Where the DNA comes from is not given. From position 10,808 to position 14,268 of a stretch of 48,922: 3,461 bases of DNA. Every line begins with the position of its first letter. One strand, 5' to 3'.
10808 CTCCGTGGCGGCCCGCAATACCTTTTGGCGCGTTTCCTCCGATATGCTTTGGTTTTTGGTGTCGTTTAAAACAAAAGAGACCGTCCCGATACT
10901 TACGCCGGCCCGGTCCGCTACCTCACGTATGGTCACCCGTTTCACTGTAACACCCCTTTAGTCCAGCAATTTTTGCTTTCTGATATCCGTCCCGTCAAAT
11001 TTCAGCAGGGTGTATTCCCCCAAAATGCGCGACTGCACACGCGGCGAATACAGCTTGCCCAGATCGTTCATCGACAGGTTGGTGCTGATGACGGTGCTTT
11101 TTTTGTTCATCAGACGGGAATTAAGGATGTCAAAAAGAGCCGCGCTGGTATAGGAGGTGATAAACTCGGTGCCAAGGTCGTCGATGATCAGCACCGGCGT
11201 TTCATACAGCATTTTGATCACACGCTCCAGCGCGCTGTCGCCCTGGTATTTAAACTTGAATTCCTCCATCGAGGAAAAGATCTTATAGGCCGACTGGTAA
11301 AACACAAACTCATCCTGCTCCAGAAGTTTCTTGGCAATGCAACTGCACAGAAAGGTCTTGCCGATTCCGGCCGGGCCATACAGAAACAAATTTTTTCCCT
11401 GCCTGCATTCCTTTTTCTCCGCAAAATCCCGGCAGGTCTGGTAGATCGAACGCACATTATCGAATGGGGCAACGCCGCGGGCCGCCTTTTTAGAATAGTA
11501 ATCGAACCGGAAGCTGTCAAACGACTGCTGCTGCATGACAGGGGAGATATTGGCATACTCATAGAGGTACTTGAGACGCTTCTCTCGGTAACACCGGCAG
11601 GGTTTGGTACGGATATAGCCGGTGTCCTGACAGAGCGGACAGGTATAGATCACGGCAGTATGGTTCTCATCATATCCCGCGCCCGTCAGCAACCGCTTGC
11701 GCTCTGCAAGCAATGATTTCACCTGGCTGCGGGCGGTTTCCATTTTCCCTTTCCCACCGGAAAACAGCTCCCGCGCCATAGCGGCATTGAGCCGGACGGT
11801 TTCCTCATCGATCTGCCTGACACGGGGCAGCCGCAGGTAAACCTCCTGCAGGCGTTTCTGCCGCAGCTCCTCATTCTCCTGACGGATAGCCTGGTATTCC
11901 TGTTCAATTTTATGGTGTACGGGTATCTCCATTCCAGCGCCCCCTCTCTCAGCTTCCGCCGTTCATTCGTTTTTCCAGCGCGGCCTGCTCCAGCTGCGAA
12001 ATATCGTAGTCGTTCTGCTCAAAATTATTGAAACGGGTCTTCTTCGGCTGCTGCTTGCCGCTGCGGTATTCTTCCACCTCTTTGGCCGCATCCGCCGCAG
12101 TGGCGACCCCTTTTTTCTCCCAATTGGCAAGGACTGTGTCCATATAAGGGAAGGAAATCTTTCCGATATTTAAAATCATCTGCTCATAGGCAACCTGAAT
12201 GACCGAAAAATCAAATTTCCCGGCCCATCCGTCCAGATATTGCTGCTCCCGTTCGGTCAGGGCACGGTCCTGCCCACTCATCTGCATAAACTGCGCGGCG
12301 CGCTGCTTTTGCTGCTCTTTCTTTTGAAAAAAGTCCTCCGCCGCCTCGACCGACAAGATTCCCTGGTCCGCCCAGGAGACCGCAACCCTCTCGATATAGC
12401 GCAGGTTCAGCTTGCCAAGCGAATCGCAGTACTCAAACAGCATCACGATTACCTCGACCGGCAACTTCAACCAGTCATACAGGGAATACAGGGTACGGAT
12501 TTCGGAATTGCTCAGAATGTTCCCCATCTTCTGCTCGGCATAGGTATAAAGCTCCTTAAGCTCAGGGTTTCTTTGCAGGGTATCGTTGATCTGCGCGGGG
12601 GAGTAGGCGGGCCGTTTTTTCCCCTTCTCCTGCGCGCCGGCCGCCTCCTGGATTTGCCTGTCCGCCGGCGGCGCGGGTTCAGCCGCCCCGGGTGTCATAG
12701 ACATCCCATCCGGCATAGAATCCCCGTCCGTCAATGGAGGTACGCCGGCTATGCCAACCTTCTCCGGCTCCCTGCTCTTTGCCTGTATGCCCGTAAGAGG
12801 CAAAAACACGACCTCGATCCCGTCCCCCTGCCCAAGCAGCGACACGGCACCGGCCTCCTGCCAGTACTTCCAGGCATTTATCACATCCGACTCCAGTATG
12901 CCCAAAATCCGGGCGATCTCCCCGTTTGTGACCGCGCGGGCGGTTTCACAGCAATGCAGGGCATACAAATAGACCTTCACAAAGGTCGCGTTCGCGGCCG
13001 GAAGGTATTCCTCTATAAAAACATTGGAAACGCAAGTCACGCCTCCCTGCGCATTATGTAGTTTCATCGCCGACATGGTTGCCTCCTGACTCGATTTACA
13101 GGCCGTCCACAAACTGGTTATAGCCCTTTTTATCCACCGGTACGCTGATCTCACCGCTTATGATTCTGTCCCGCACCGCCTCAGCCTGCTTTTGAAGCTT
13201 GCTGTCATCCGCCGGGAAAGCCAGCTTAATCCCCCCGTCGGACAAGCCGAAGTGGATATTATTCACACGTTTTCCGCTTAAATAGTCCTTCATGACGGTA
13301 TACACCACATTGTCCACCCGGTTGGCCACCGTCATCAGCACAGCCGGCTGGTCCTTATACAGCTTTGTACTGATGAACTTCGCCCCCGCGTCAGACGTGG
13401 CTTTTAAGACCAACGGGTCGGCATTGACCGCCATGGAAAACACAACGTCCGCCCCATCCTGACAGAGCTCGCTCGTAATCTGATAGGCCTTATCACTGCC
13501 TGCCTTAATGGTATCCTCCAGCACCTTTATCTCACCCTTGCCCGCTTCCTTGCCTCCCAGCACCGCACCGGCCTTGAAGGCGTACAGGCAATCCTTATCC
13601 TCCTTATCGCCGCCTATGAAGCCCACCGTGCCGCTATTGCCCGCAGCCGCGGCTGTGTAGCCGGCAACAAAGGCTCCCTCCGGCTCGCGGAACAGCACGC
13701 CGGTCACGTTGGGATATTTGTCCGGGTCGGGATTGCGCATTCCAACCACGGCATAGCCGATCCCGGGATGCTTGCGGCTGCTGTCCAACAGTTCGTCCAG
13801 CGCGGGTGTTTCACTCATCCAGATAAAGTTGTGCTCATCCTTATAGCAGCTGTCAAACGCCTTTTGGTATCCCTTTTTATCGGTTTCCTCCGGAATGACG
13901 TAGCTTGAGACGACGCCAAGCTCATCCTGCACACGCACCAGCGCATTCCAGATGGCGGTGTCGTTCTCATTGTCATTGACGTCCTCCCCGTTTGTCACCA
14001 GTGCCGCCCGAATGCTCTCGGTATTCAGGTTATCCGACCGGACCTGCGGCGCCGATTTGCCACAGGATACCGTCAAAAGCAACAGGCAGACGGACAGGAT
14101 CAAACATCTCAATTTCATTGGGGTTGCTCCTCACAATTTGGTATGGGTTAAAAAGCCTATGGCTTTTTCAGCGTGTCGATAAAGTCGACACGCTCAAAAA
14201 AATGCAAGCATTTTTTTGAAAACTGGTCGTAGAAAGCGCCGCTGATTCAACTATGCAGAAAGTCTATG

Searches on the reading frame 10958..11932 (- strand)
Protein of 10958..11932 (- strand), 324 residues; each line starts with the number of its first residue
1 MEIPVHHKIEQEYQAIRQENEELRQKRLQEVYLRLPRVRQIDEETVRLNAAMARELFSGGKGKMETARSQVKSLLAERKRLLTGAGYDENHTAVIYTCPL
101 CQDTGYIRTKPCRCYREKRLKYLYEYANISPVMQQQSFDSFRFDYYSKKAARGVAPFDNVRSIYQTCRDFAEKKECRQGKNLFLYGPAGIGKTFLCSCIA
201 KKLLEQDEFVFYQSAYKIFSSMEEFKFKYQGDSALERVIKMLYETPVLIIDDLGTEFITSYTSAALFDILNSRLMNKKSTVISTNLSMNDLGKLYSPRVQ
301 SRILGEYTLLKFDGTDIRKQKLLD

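Call 8: search_protein_families(library=pfam, proteins=[window:10958-11932:-])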
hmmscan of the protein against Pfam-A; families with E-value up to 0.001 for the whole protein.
window:10958-11932:- (324 aa): 10 families
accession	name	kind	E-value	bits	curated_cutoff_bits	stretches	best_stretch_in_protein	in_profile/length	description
PF01695.23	IstB_IS21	-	4.4e-15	56.3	24.1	1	176-294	89-202/238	IstB-like ATP binding protein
PF00308.24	Bac_DnaA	-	5.2e-08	33.7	23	1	169-302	25-154/162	Bacterial DnaA ATPAse domain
PF03969.22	AFG1_ATPase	-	3.4e-07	30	27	1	167-290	48-170/361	AFG1-like ATPase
PF13191.12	AAA_16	-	1.2e-05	26.3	32.6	1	178-211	23-56/167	AAA ATPase domain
PF00004.35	AAA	-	1.7e-05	25.7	21.2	1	183-260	2-73/131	ATPase family associated with various cellular activities (AAA)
PF24883.2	NPHP3_N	-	4.2e-05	24.2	24.8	1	177-243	20-80/164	Nephrocystin 3, N-terminal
PF01637.24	ATPase_2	-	8.3e-05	22.9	33.2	0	181-219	22-61/225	ATPase domain predominantly from Archaea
PF13401.12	AAA_22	-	0.00013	22.7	27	0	178-212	4-39/130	AAA domain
PF20720.3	nSTAND3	-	0.00024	21.3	27.2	1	177-229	15-61/155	Novel STAND NTPase 3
PF00910.28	RNA_helicase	-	0.00032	21.6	21.5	0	183-232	2-50/105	RNA helicase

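Call 11: find_related_loci(query=window:10958-11932:-, collection=genome_contigs, flank=6000)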
Query window:10958-11932:- (324 aa) in genome_contigs; peptide patterns used: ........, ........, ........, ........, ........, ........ (x = any residue, [..] = any of these).
52 stretches matched a pattern, but none encodes a relative of the query by tblastn (E <= 1e-3).

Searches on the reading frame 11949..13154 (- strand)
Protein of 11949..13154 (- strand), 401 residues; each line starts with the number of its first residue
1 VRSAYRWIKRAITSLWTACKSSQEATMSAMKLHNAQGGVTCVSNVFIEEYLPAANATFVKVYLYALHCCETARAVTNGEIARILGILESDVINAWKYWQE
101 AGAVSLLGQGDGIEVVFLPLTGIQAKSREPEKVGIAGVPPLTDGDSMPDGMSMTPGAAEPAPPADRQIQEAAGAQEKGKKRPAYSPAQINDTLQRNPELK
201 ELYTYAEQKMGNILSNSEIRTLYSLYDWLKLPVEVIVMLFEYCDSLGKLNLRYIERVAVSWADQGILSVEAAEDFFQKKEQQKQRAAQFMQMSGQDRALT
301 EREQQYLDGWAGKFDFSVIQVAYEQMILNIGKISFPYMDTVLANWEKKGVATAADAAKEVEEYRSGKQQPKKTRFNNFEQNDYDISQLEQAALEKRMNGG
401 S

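Call 8: search_protein_families(library=pfam, proteins=[window:11949-13154:-])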
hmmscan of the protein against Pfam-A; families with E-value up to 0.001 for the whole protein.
window:11949-13154:- (401 aa): 1 family
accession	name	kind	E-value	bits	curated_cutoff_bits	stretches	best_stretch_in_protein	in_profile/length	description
PF07261.16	DnaB_2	-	2.2e-35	120.6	22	2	204-274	2-72/74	Replication initiation and membrane attachment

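Call 21: find_encoding_contigs(protein=window:11949-13076:-, flank=4000, max_places=10)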
Protein window:11949-13076:- (375 aa): 8 contigs read that carry it; 4 places shown.
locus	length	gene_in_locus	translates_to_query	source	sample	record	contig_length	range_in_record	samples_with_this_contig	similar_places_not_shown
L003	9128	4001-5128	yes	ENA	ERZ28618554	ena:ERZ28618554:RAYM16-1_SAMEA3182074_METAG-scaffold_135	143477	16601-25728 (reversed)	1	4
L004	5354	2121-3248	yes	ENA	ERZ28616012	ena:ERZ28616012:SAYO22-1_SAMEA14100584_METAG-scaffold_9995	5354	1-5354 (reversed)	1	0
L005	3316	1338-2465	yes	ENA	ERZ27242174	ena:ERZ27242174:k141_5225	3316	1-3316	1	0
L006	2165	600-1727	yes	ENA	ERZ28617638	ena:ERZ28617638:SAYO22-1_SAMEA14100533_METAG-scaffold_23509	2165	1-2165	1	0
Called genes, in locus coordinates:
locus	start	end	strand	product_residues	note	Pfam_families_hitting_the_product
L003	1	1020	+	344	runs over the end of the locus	PF00294:PfkB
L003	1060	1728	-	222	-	PF00561:Abhydrolase_1, PF12146:Hydrolase_4 (faint), PF12697:Abhydrolase_6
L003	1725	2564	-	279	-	PF13237:Fer4_10 (faint), PF12838:Fer4_7 (weak), PF13484:Fer4_16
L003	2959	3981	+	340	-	PF02608:Bmp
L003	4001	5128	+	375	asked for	PF07261:DnaB_2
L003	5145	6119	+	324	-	PF13191:AAA_16 (faint), PF01695:IstB_IS21, PF03969:AFG1_ATPase (weak), PF00308:Bac_DnaA, PF00004:AAA (faint)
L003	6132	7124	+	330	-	PF00356:LacI, PF00532:Peripla_BP_1, PF13377:Peripla_BP_3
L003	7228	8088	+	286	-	-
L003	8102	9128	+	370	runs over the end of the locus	-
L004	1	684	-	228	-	?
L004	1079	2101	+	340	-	PF02608:Bmp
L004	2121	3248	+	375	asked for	PF07261:DnaB_2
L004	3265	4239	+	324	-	PF13191:AAA_16 (faint), PF01695:IstB_IS21, PF03969:AFG1_ATPase (weak), PF00308:Bac_DnaA, PF00004:AAA (faint)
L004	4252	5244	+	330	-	PF00356:LacI, PF00532:Peripla_BP_1, PF13377:Peripla_BP_3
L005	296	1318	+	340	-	PF02608:Bmp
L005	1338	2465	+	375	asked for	PF07261:DnaB_2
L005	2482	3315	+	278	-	?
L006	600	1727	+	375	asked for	PF07261:DnaB_2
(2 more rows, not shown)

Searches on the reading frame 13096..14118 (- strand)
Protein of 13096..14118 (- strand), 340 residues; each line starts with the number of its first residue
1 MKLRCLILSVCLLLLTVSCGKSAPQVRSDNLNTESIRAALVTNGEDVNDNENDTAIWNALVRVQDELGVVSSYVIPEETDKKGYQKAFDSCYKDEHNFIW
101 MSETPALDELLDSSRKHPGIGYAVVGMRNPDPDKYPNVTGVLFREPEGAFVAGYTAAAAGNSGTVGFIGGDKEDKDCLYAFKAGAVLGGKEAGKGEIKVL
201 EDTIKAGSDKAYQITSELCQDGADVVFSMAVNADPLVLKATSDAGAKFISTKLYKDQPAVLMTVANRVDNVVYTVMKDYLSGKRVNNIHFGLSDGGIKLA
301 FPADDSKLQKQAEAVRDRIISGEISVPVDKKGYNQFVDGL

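Call 8: search_protein_families(library=pfam, proteins=[window:13096-14118:-])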
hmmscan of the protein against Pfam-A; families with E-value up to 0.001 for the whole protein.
window:13096-14118:- (340 aa): 1 family
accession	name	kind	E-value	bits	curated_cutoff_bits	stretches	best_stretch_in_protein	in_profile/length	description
PF02608.20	Bmp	-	1.1e-23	84.1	24.1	1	45-329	10-300/301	ABC transporter substrate-binding protein PnrA-like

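Call 10: find_homologous_proteins(query=window:13096-14118:-, max_evalue=1e-20)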
Query window:13096-14118:- (340 aa): 2 proteins with E <= 1e-20 among 8000 candidates.
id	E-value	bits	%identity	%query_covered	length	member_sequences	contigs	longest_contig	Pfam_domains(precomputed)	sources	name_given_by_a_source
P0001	1.4e-222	756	100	100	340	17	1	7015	PF02608.21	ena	-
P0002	8.0e-28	116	30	98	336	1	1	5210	PF02608.21,PF04392.19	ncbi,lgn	-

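Call 14: find_encoding_contigs(protein=P0001, flank=3000, max_places=10)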
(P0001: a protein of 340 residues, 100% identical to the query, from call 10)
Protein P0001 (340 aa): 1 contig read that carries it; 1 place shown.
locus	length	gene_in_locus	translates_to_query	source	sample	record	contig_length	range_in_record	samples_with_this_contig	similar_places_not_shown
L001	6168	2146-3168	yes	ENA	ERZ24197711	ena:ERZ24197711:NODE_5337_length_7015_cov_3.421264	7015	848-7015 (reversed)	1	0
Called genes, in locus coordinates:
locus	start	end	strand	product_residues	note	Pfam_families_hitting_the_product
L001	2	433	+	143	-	?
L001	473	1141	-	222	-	PF00561:Abhydrolase_1, PF12146:Hydrolase_4 (weak), PF12697:Abhydrolase_6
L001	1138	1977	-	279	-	PF13237:Fer4_10 (faint), PF12838:Fer4_7 (weak), PF13484:Fer4_16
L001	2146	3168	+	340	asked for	PF02608:Bmp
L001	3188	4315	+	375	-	PF07261:DnaB_2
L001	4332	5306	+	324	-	PF13191:AAA_16 (faint), PF01695:IstB_IS21, PF03969:AFG1_ATPase (weak), PF00308:Bac_DnaA, PF00004:AAA (faint)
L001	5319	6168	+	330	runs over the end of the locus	PF00356:LacI, PF00532:Peripla_BP_1, PF13377:Peripla_BP_3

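Call 80: find_encoding_contigs(protein=P0276, flank=2500, max_places=10)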
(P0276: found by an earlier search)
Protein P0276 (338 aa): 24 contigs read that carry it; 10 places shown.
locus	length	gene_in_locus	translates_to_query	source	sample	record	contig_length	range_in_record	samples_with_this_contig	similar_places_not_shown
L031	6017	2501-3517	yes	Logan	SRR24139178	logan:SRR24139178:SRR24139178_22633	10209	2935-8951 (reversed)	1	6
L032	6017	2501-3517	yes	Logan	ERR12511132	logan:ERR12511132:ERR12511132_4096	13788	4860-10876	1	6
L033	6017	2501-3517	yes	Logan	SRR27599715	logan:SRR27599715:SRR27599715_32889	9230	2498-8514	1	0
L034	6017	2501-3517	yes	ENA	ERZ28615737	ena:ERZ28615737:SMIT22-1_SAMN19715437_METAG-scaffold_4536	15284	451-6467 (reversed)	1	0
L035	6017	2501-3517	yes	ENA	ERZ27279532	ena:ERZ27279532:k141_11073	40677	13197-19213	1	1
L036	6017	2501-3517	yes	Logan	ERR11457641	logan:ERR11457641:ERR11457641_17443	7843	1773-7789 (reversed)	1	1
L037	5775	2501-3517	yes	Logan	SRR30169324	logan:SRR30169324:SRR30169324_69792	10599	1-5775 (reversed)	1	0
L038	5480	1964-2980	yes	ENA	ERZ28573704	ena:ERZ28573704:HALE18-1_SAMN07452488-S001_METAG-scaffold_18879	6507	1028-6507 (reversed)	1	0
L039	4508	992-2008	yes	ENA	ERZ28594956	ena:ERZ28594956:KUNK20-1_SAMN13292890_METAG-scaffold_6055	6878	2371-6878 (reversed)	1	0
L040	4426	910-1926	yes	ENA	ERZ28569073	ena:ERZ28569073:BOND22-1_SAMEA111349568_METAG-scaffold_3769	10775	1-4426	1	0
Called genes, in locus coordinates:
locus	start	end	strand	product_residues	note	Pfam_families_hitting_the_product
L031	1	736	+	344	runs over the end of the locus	PF00294:PfkB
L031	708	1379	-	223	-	PF00561:Abhydrolase_1, PF12146:Hydrolase_4 (weak), PF12697:Abhydrolase_6, PF00326:Peptidase_S9 (weak)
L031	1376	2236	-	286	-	PF08331:QueG_DUF1730 (weak), PF12838:Fer4_7 (weak), PF13484:Fer4_16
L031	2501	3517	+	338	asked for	PF02608:Bmp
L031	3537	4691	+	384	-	PF07261:DnaB_2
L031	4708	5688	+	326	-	PF13191:AAA_16 (faint), PF01695:IstB_IS21, PF03969:AFG1_ATPase (weak), PF00308:Bac_DnaA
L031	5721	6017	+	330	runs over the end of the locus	PF00356:LacI, PF00532:Peripla_BP_1, PF13377:Peripla_BP_3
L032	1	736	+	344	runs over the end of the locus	PF00294:PfkB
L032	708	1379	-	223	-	PF00561:Abhydrolase_1, PF12146:Hydrolase_4 (weak), PF12697:Abhydrolase_6, PF00326:Peptidase_S9 (weak)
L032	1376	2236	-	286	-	PF08331:QueG_DUF1730 (weak), PF12838:Fer4_7 (weak), PF13484:Fer4_16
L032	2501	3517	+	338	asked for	PF02608:Bmp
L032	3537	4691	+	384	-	PF07261:DnaB_2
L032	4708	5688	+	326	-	PF13191:AAA_16 (faint), PF01695:IstB_IS21, PF03969:AFG1_ATPase (weak), PF00308:Bac_DnaA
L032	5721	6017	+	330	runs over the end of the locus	PF00356:LacI, PF00532:Peripla_BP_1, PF13377:Peripla_BP_3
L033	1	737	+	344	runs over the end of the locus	PF00294:PfkB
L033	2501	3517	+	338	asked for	PF02608:Bmp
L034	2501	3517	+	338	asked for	PF02608:Bmp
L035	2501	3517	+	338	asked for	PF02608:Bmp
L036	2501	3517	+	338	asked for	PF02608:Bmp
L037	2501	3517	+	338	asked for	PF02608:Bmp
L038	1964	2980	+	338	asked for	PF02608:Bmp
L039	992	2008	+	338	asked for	PF02608:Bmp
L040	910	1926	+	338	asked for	PF02608:Bmp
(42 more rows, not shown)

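Call 81: find_encoding_contigs(protein=P0277, flank=2500, max_places=10)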
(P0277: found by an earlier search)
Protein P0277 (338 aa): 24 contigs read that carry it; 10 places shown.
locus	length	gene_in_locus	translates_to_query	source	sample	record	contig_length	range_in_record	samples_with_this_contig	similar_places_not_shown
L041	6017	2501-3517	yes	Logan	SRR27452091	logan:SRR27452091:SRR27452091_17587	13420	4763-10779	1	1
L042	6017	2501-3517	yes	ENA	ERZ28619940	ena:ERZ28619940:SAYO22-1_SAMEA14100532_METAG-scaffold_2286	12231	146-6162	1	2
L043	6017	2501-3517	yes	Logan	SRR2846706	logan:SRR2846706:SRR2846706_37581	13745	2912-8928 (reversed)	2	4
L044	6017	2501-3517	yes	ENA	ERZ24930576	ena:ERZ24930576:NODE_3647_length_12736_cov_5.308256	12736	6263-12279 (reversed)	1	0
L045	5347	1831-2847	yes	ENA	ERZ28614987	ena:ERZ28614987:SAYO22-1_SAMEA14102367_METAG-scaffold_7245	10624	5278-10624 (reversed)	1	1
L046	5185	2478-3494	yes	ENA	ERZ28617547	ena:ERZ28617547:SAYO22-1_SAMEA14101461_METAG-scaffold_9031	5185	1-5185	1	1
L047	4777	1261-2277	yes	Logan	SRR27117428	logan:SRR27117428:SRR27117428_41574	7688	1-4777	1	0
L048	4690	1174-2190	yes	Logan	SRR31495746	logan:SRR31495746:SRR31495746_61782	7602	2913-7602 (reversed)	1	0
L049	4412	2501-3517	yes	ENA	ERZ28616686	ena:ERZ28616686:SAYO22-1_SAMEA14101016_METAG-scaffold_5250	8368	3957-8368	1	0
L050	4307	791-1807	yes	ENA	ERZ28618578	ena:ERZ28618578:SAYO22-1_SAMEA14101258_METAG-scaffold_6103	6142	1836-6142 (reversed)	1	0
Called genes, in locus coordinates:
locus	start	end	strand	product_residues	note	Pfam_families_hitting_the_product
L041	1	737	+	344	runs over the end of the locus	PF00294:PfkB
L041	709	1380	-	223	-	PF00561:Abhydrolase_1, PF12146:Hydrolase_4 (weak), PF12697:Abhydrolase_6, PF00326:Peptidase_S9 (weak)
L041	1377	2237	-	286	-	PF08331:QueG_DUF1730 (weak), PF12838:Fer4_7 (weak), PF13484:Fer4_16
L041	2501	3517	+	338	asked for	PF02608:Bmp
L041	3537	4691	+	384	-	PF07261:DnaB_2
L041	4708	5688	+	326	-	PF13191:AAA_16 (faint), PF01695:IstB_IS21, PF03969:AFG1_ATPase (weak), PF00308:Bac_DnaA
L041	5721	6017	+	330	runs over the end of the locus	PF00356:LacI, PF00532:Peripla_BP_1, PF13377:Peripla_BP_3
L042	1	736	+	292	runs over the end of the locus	?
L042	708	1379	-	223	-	PF00561:Abhydrolase_1, PF12146:Hydrolase_4 (weak), PF12697:Abhydrolase_6, PF00326:Peptidase_S9 (weak)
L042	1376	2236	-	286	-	PF08331:QueG_DUF1730 (weak), PF12838:Fer4_7 (weak), PF13484:Fer4_16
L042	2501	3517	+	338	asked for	PF02608:Bmp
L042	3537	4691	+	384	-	PF07261:DnaB_2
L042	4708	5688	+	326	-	PF13191:AAA_16 (faint), PF01695:IstB_IS21, PF03969:AFG1_ATPase (weak), PF00308:Bac_DnaA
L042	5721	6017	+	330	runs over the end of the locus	PF00356:LacI, PF00532:Peripla_BP_1, PF13377:Peripla_BP_3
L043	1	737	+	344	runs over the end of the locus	PF00294:PfkB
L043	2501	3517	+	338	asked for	PF02608:Bmp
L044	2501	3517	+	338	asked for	PF02608:Bmp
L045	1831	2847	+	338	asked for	PF02608:Bmp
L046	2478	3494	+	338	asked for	PF02608:Bmp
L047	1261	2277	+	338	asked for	PF02608:Bmp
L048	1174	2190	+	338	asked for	PF02608:Bmp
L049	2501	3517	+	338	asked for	PF02608:Bmp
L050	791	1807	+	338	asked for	PF02608:Bmp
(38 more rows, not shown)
